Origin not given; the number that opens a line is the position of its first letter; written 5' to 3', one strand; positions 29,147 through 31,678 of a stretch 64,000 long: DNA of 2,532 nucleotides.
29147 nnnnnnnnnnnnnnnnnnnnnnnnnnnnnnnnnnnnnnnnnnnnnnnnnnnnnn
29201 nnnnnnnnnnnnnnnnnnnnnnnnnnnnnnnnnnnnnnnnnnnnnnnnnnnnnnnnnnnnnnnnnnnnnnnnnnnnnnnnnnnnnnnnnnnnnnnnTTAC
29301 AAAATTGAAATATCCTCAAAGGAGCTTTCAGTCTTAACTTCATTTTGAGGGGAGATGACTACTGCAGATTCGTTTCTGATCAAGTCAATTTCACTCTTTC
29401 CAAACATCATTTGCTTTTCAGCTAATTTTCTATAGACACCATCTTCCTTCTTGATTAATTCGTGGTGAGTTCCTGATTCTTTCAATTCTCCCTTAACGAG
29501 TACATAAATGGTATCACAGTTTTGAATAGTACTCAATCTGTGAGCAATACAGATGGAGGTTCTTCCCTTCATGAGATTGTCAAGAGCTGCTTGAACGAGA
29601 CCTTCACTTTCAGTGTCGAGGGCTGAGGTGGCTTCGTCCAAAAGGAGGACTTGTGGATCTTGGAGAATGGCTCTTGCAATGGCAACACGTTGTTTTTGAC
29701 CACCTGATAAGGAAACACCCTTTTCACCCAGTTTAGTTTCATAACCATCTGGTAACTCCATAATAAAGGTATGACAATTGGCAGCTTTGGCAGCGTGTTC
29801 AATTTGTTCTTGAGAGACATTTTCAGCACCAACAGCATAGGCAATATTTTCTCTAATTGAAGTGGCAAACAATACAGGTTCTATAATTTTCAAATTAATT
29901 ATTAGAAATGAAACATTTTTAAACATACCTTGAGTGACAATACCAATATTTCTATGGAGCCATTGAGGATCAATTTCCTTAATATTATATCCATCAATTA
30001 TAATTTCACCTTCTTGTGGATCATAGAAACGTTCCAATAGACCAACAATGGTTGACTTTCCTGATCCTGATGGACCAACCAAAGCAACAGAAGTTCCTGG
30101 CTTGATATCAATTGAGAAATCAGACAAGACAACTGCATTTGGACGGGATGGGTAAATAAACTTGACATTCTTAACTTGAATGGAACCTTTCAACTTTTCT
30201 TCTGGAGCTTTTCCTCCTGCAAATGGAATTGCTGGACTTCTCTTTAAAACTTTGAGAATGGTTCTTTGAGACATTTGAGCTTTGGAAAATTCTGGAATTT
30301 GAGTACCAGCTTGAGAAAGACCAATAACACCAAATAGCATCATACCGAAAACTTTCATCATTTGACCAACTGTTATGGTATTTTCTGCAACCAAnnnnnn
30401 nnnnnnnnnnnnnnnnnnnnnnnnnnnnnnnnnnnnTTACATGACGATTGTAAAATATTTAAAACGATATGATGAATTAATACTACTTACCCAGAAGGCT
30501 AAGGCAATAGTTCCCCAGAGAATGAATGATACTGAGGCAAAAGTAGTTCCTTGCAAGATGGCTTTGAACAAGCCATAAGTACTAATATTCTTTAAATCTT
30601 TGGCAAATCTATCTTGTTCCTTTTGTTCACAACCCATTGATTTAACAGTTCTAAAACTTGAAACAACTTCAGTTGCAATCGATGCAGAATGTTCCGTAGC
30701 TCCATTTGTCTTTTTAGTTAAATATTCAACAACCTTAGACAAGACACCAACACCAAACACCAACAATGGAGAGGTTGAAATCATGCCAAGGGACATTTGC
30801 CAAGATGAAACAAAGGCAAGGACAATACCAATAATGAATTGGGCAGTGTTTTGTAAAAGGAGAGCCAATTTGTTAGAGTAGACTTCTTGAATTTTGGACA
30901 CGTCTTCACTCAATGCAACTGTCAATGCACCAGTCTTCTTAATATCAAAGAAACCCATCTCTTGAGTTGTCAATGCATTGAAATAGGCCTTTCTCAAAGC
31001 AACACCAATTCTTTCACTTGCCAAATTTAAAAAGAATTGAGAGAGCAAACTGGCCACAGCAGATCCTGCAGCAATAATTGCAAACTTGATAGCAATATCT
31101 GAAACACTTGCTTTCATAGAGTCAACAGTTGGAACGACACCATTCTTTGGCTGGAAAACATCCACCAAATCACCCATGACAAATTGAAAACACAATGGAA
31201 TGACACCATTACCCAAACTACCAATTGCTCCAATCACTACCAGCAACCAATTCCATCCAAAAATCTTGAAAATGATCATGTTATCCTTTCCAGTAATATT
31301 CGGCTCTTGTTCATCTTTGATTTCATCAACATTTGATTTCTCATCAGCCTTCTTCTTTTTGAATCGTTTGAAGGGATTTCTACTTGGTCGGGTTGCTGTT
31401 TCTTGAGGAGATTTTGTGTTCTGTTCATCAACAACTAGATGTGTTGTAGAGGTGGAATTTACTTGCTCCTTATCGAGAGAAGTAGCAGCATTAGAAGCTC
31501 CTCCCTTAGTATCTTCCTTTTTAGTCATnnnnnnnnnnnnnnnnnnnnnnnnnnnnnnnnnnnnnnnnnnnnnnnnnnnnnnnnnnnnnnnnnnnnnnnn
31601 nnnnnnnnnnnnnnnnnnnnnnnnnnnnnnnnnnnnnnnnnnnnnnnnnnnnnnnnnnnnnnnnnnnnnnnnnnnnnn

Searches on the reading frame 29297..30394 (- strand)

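Call 48: search_protein_families(library=pfam, proteins=[window:29297-30394:-], max_evalue=0.001)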
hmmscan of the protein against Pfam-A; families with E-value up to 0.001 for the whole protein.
window:29297-30394:- (365 aa): 7 families
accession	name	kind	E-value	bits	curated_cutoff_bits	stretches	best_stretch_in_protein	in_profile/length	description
PF00005.33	ABC_tran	-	1.2e-30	107.3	25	1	90-257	1-137/137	ABC transporter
PF02463.25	SMC_N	-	1.2e-08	35.1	40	1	129-301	109-213/220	RecF/RecN/SMC N terminal domain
PF13191.12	AAA_16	-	0.00025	22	32.6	1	101-274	25-159/167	AAA ATPase domain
PF09818.15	ABC_ATPase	-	0.00039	20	23.2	1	201-259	131-188/283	P-loop domain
PF13555.12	AAA_29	-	0.00063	19.9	27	0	94-117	16-39/61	P-loop containing region of AAA domain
PF13401.12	AAA_22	-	0.00085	20.1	27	0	101-259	6-96/130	AAA domain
PF13175.12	AAA_15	-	0.00089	19.4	32.1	1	90-128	14-55/374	AAA ATPase domain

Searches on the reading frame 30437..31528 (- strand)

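Call 49: search_protein_families(library=pfam, proteins=[window:30437-31528:-], max_evalue=0.001)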
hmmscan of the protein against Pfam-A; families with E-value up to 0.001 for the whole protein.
window:30437-31528:- (363 aa): 1 family
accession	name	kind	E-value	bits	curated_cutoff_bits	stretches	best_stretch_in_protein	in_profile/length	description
PF00664.28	ABC_membrane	-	1.4e-48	166.4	28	1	98-350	2-248/274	ABC transporter transmembrane region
